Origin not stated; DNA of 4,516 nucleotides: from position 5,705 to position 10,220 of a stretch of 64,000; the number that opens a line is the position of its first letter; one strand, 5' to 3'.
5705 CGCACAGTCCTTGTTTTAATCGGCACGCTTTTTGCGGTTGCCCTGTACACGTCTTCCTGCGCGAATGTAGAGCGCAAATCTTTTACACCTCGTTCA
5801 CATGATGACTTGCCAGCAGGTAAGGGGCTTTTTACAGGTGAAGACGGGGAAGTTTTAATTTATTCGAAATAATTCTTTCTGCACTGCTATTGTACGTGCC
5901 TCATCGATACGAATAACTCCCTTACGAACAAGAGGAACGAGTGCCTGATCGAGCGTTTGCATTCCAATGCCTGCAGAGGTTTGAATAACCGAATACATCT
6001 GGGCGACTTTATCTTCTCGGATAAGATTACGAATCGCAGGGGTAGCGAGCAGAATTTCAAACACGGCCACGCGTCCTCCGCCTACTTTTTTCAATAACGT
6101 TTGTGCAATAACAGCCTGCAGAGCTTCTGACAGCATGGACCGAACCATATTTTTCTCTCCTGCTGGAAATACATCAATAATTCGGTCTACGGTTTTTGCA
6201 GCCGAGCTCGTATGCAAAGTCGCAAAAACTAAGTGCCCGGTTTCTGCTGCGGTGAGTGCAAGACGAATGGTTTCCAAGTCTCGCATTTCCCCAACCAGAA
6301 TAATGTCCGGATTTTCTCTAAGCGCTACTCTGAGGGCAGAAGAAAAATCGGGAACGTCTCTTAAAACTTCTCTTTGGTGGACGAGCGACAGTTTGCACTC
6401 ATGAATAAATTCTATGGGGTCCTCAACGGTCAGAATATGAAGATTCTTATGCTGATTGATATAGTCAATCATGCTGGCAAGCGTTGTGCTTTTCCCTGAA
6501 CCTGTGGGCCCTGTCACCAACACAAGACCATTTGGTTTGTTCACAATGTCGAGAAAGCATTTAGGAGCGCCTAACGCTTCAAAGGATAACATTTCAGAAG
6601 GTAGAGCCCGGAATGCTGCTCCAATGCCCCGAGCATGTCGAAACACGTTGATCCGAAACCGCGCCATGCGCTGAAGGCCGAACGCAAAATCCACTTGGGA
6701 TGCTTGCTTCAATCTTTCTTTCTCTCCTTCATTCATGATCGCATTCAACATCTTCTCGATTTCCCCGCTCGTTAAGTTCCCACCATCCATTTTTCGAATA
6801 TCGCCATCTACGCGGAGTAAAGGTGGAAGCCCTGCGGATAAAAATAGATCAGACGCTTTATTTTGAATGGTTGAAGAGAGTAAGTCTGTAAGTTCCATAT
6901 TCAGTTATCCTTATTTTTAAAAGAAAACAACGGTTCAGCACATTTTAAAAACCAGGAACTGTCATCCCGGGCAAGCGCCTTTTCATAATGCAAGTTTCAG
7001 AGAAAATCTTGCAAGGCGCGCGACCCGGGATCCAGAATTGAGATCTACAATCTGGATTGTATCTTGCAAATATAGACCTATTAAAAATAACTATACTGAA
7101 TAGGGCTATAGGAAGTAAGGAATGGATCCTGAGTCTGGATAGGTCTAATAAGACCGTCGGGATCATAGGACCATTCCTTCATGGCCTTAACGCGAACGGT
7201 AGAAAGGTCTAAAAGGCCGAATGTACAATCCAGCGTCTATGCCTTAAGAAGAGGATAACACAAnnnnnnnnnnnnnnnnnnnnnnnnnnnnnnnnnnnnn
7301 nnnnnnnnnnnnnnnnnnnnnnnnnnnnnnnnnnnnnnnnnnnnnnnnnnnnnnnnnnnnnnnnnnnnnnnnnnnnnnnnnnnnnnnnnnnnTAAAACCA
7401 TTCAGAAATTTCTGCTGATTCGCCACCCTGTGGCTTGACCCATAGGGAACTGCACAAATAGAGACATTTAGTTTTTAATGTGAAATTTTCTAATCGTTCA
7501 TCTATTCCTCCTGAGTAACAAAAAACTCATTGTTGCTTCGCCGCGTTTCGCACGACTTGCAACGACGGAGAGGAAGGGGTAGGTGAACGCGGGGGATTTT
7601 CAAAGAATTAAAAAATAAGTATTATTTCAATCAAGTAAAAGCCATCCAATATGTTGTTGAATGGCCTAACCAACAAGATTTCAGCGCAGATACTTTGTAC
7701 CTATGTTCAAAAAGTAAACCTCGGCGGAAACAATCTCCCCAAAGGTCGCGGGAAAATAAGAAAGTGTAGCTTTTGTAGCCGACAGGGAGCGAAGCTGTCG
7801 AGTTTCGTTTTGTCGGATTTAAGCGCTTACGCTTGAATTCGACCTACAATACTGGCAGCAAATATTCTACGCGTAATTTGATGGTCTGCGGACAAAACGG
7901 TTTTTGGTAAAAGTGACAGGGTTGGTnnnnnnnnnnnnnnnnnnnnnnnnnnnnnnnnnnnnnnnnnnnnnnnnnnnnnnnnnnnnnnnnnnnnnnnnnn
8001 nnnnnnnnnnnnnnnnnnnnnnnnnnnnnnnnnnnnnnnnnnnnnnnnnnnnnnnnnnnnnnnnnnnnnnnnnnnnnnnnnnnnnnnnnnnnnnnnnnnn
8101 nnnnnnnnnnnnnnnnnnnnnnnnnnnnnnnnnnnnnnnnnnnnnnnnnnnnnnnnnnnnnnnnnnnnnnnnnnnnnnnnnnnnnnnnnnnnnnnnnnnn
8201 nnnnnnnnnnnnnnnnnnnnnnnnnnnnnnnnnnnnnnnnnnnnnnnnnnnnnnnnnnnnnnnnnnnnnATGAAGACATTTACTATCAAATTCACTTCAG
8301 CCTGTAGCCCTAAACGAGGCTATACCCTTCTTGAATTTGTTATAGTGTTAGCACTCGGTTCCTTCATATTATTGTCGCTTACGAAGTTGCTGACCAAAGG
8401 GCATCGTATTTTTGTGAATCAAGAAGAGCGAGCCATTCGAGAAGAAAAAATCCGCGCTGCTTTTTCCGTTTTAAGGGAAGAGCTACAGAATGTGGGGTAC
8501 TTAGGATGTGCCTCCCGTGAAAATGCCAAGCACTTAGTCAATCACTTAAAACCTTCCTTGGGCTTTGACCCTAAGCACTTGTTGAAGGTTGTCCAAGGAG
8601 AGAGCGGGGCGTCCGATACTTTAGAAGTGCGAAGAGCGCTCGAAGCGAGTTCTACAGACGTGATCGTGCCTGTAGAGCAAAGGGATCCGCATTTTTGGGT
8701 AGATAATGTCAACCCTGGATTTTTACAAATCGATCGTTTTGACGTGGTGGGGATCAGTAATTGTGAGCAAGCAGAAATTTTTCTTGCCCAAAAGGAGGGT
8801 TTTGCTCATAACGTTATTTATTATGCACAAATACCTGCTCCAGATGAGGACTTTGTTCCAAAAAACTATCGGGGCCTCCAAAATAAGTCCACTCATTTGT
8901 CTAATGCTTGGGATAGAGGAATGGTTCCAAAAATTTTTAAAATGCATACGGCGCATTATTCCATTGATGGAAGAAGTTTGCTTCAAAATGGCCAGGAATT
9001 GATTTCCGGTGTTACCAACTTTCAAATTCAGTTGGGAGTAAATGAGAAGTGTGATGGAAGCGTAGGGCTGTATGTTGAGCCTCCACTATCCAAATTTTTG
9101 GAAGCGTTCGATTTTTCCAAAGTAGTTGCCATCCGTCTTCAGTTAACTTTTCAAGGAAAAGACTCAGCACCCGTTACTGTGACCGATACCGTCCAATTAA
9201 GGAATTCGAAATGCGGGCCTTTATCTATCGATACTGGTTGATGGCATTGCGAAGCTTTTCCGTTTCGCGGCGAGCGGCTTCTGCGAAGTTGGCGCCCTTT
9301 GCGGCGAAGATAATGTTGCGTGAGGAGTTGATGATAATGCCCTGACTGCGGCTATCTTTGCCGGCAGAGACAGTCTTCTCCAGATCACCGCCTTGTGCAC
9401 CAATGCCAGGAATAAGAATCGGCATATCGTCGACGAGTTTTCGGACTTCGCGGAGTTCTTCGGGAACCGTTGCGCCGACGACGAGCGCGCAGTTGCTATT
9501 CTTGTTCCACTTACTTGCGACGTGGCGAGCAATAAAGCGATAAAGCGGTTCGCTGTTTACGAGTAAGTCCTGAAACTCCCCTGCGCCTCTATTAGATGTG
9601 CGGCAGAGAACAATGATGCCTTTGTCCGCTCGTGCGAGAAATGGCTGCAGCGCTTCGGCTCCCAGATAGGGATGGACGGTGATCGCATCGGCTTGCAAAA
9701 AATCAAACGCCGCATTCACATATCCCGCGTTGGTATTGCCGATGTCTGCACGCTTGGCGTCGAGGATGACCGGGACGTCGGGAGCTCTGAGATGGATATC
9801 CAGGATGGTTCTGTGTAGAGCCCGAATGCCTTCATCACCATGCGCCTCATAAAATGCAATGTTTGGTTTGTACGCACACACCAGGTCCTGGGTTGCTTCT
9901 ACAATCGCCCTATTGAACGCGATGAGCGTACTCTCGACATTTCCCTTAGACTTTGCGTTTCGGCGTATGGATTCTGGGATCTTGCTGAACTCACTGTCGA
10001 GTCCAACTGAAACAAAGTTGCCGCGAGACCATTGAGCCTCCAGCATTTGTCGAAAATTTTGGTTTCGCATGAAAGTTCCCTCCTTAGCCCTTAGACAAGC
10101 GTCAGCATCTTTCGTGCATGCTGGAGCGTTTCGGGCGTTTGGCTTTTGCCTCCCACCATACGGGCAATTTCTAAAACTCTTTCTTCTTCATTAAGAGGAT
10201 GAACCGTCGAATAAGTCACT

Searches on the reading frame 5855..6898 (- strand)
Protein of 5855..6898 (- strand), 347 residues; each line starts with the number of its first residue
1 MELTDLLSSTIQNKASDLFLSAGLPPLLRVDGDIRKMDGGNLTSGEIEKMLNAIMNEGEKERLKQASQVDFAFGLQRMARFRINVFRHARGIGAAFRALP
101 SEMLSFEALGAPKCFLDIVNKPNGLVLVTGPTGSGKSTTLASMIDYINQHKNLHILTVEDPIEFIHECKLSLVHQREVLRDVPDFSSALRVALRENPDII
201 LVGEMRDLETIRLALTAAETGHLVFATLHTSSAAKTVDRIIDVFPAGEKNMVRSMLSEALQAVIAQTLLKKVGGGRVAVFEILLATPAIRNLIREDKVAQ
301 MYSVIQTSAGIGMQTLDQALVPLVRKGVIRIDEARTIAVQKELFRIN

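Call 38: search_protein_families(library=pfam, proteins=[window:5855-6898:-], max_evalue=0.00001)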
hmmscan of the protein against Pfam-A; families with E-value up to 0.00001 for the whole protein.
window:5855-6898:- (347 aa): 1 family
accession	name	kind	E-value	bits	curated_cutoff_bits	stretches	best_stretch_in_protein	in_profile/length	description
PF00437.27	T2SSE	-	5.9e-51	173.7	24.9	1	5-271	14-280/370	Type II/IV secretion system protein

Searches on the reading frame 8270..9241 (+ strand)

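Call 38: search_protein_families(library=pfam, proteins=[window:8270-9241:+], max_evalue=0.00001)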
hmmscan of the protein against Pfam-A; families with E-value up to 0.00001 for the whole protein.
window:8270-9241:+ (323 aa): 1 family
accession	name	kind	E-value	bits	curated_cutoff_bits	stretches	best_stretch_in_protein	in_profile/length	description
PF16074.10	PilW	-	5.8e-08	33.2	26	1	234-312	21-100/124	Type IV Pilus-assembly protein W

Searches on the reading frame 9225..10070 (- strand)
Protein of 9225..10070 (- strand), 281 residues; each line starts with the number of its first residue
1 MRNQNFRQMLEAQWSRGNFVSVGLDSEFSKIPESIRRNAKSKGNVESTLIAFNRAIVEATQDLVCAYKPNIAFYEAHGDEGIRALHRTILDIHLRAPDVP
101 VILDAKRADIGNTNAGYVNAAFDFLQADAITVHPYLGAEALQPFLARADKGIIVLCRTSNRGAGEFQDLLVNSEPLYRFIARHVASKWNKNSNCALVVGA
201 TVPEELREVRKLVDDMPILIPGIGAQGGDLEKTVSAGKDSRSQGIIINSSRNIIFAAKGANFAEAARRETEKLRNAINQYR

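Call 38: search_protein_families(library=pfam, proteins=[window:9225-10070:-], max_evalue=0.00001)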
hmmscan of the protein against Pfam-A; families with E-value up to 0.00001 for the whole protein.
window:9225-10070:- (281 aa): 1 family
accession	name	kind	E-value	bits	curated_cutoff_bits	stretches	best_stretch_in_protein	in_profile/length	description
PF00215.30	OMPdecase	-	6.5e-30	105.1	27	1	55-264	17-219/221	Orotidine 5'-phosphate decarboxylase / HUMPS family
